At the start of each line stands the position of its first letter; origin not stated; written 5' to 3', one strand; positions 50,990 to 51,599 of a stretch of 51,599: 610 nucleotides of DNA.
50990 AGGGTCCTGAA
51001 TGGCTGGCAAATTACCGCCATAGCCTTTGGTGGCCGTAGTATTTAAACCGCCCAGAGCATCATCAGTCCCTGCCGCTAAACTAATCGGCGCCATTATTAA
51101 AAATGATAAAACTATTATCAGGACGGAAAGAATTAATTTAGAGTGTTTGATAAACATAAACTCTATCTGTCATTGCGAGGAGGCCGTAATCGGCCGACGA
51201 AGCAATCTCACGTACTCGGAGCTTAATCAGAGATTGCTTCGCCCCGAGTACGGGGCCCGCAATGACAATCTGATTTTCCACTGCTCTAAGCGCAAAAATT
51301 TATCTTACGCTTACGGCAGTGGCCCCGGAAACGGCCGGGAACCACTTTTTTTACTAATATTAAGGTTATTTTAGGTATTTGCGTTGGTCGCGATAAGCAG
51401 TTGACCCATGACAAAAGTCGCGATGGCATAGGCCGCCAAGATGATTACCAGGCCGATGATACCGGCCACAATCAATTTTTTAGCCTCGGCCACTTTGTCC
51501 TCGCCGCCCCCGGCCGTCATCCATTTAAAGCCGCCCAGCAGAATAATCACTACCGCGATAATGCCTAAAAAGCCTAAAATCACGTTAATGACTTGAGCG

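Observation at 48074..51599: Eight back-to-back VirB2/TrbC-like mini-pilin paralogs with a fixed C-terminal two-helix module and variable exposed N-termini, with no secretion machinery in sight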

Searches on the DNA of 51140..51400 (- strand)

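Call 78: search_rna_families(source=window, start=51140, end=51400, threshold=evalue, max_evalue=10, show_alignments=2)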
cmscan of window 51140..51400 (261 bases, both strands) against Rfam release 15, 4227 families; matches with E-value up to 10: 4.
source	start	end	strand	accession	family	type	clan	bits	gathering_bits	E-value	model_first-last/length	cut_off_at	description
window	51180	51378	-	RF00007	U12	Gene; snRNA; splicing;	CL00006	23.4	53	0.0072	1-151/151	no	U12 minor spliceosomal RNA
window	51190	51247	+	RF00853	mir-304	Gene; miRNA;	-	14.4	99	3.5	1-88/88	no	mir-304 microRNA precursor family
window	51344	51364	-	RF01095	PK-CuYV_BPYV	Cis-reg;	-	13.7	60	6.6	1-56/56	no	3'-terminal pseudoknot of CuYV/BPYV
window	51196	51243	-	RF00937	mir-653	Gene; miRNA;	-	13.3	77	8.2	10-68/78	no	mir-653 microRNA precursor family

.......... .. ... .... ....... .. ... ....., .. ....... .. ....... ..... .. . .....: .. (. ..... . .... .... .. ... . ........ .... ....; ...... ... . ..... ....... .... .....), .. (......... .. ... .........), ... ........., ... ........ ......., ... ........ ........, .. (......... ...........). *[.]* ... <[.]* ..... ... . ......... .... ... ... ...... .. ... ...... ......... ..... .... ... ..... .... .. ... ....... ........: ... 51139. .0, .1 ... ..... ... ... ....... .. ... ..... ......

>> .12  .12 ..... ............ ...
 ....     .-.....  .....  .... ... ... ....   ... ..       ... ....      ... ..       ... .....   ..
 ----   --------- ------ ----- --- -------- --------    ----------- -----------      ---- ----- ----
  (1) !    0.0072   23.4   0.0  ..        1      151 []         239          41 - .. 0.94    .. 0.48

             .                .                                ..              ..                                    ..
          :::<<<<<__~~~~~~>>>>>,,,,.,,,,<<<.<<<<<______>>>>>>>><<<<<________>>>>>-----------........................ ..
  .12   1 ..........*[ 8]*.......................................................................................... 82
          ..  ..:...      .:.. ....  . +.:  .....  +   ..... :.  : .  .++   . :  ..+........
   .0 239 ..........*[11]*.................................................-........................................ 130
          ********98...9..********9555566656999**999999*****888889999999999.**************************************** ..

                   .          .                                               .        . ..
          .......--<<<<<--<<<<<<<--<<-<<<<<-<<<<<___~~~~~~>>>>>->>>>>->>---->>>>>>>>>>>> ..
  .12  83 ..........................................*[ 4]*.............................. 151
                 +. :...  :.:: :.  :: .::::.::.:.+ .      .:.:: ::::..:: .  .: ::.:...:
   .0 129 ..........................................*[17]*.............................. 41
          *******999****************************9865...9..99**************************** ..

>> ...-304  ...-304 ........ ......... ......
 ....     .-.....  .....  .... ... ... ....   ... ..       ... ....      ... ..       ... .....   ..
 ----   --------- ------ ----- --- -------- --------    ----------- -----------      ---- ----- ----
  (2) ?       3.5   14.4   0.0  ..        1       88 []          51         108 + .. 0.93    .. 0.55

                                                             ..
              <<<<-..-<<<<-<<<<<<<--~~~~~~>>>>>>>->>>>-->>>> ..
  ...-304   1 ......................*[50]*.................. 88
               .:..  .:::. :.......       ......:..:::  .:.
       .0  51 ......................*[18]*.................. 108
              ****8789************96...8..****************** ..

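Call 82: build_rna_model(alignment_id=A2)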
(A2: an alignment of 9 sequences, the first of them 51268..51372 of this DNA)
Model R1 built from alignment A2 (9 sequences, 113 columns); structure: RNAalifold consensus.
model positions 105; base pairs 26; branch points 2; effective number of sequences 1.84; information 0.59 bits per position. Calibrated on 0.2 Mb of random sequence (short: E-values are rough).
structure used (alignment columns):
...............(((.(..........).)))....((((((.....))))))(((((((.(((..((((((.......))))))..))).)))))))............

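Call 83: search_with_rna_model(model_id=R1, sources=[window, L001, L004, L005, L006, L007, L009, L010, L011, L012, L013, L018, L019, L020, L021, L022, L024, L026, L027, L028, L029, L031, L033, L034, L039, L040, L041, L048, L049, L050, L051, L053, L058, L062, L063, L067, L069, L072, L073, L074, L076, L080, L081, L087, L088, L089, L090, L091, L092, L093, L094, L095, L096, L097, L098, L099, L100, L101, L102, L103, L104, L105, L106, L107, L108, L109, L110, L111, L112, L113, L114, L115], max_evalue=0.01, make_alignment=true)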
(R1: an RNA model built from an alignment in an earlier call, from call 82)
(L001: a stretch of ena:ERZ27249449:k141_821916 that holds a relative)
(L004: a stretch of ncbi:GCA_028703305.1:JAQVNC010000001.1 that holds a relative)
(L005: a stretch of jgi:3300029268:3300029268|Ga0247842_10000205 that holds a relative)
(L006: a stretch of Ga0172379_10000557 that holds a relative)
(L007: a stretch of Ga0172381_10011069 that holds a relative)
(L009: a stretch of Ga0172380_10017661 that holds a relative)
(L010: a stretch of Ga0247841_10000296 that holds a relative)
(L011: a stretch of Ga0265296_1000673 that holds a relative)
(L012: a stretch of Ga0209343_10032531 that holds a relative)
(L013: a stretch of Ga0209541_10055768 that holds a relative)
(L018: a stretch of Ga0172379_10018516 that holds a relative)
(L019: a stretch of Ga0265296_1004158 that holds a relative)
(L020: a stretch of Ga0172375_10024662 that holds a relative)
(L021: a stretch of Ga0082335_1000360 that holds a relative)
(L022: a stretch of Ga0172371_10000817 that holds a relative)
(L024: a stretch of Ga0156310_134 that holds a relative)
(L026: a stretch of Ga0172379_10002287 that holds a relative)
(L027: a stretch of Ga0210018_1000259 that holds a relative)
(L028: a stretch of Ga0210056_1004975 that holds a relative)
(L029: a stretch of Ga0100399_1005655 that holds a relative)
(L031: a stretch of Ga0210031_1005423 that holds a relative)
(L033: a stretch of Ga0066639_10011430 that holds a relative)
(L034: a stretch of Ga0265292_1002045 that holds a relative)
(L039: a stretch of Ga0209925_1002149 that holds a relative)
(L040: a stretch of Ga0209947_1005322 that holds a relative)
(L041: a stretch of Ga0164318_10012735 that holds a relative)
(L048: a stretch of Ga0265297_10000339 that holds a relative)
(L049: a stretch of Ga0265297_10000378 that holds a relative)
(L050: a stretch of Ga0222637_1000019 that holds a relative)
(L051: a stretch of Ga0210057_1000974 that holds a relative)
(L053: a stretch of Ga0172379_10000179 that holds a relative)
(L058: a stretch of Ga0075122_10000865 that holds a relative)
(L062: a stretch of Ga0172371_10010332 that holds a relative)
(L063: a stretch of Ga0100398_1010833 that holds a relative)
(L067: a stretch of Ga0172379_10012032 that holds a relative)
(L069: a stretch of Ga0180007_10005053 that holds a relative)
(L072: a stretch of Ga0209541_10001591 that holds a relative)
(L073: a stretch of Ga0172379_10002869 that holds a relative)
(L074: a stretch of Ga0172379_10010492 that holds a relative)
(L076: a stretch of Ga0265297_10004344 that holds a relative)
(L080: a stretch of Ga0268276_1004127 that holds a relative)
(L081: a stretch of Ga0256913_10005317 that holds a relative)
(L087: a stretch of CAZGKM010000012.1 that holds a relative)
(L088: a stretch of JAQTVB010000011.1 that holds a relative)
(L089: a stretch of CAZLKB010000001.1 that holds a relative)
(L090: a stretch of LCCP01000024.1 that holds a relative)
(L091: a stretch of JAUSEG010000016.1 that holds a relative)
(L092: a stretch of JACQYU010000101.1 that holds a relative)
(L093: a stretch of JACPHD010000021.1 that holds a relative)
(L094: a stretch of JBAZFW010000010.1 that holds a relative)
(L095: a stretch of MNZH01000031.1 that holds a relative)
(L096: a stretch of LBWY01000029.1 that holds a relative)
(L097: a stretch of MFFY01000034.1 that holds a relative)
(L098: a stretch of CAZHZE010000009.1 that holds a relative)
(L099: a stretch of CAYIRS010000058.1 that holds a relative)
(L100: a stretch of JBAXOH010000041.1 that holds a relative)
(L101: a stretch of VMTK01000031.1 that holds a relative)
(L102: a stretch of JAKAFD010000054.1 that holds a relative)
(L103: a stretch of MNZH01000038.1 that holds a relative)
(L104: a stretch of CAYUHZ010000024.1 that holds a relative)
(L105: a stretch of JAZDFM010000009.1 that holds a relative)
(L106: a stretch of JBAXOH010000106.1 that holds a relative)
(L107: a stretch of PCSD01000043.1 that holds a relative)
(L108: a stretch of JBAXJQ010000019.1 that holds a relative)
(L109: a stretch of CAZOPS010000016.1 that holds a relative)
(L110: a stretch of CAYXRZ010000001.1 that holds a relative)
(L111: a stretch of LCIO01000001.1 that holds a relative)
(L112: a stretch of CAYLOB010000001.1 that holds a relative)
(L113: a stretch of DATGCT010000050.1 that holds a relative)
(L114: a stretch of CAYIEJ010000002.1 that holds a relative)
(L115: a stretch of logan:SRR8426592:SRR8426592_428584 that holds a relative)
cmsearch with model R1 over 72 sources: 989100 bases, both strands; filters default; matches with E-value up to 0.01: 38.
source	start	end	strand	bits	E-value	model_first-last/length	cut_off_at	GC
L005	7646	7750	+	119.3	1.3e-31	1-105/105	no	0.49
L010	959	1063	-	119.3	1.3e-31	1-105/105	no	0.49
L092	701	805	+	112.5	1.3e-29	1-105/105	no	0.41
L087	7492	7596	+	108.5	2.1e-28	1-105/105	no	0.42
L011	2275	2378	-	104.1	3.9e-27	1-105/105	no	0.51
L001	7521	7624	+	101.8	1.9e-26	1-105/105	no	0.46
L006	2653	2756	-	101.8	1.9e-26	1-105/105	no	0.46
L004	8110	8215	+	97.3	4.1e-25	1-105/105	no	0.43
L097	7352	7460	+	91.3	2.5e-23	1-105/105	no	0.47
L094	8569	8671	+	89.9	6e-23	1-105/105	no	0.38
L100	5091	5196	+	87.1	4.1e-22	1-105/105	no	0.45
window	51266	51368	-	82.2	1.2e-20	1-105/105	no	0.43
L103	7807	7911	+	80.8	3.1e-20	1-105/105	no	0.5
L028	1661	1765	-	79.9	5.5e-20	1-105/105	no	0.5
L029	198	302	-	79.9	5.5e-20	1-105/105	no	0.5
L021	610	712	-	78.1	1.9e-19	1-105/105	no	0.5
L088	7015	7127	+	67.5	2.6e-16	1-105/105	no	0.44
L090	1892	1995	+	66.3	5.9e-16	1-105/105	no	0.46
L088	7657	7762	+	62.3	9e-15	1-105/105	no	0.45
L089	6826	6930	+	58.8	9.9e-14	1-105/105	no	0.51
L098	8583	8686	+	58.5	1.2e-13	1-105/105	no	0.38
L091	6665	6781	+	58.1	1.5e-13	1-105/105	no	0.44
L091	7272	7405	+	57.5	2.3e-13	1-105/105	no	0.54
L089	7446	7555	+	51.1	1.8e-11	1-105/105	no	0.5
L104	7954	8056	+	47.3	2.4e-10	1-105/105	no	0.45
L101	3960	4071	+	45.3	9.4e-10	1-105/105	no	0.37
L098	8619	8720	-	40.6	2.3e-08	1-105/105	no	0.28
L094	8604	8706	-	31.6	1.1e-05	1-105/105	no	0.3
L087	7529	7636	-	30.9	1.7e-05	1-105/105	no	0.33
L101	4001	4097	-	30.1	2.9e-05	1-105/105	no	0.37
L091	7338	7438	-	29.9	3.2e-05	1-105/105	no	0.43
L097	6735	6803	+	28.6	8.1e-05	1-105/105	no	0.41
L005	7695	7738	-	28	0.00012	50-93/105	no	0.64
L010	971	1014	+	28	0.00012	50-93/105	no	0.64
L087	7382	7517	-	26.5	0.00032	1-105/105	no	0.38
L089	7488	7594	-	24.5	0.0013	1-105/105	no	0.4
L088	7695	7786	-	22.3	0.0058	1-105/105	no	0.43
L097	7404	7448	-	22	0.0073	50-93/105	no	0.58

Alignment A3: 38 matches aligned to the model, 223 columns, each read 5' to 3' on its own strand. Consensus structure (alignment columns), stored with it:
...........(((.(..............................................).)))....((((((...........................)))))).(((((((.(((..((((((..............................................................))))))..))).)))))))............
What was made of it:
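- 51266..51368 (-): Conserved structured RNA motif between gene 1 and gene 2. It consists of a palindromic hairpin, a GC hairpin and a long stem enclosing a covarying hairpin. Covariance model R1 scores 82 bits here, E 1e-20, and this is the only hit in the window (call 83).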

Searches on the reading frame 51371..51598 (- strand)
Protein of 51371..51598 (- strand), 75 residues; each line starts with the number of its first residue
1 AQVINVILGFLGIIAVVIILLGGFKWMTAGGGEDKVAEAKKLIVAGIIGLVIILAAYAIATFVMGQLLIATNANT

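Call 4: search_protein_families(library=pfam, proteins=[window:51371-51598:-], max_evalue=1)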
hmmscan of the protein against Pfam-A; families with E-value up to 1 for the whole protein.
window:51371-51598:- (75 aa): 7 families
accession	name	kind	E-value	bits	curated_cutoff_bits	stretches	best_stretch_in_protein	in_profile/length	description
PF18895.5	T4SS_pilin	-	1e-08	35.5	26.6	1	3-63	12-71/71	Type IV secretion system pilin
PF04956.18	TrbC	-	0.031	14.9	27.9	1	2-62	43-97/98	TrbC/VIRB2 pilin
PF06116.17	RinB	-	0.045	14.3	27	1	47-74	3-30/51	Transcriptional activator RinB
PF16936.10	Holin_9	-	0.079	13.7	25.3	1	3-29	28-54/78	Putative holin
PF19747.4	DUF6234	-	0.15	12.9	27.5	1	13-61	21-71/129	Family of unknown function (DUF6234)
PF05987.18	DUF898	-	0.22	11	28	1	5-65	187-247/336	Bacterial protein of unknown function (DUF898)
PF04588.18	HIG_1_N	-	0.28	11.8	22.4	0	8-30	4-26/52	Hypoxia induced protein conserved region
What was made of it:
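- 51371..51599 (-): Pilin gene 1 of the array. Only its C-terminal 75 codons are present, because the contig end cuts it. It belongs to the most conserved orthogroup and is the candidate major subunit. PF18895 at 35.5 bits (call 4).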
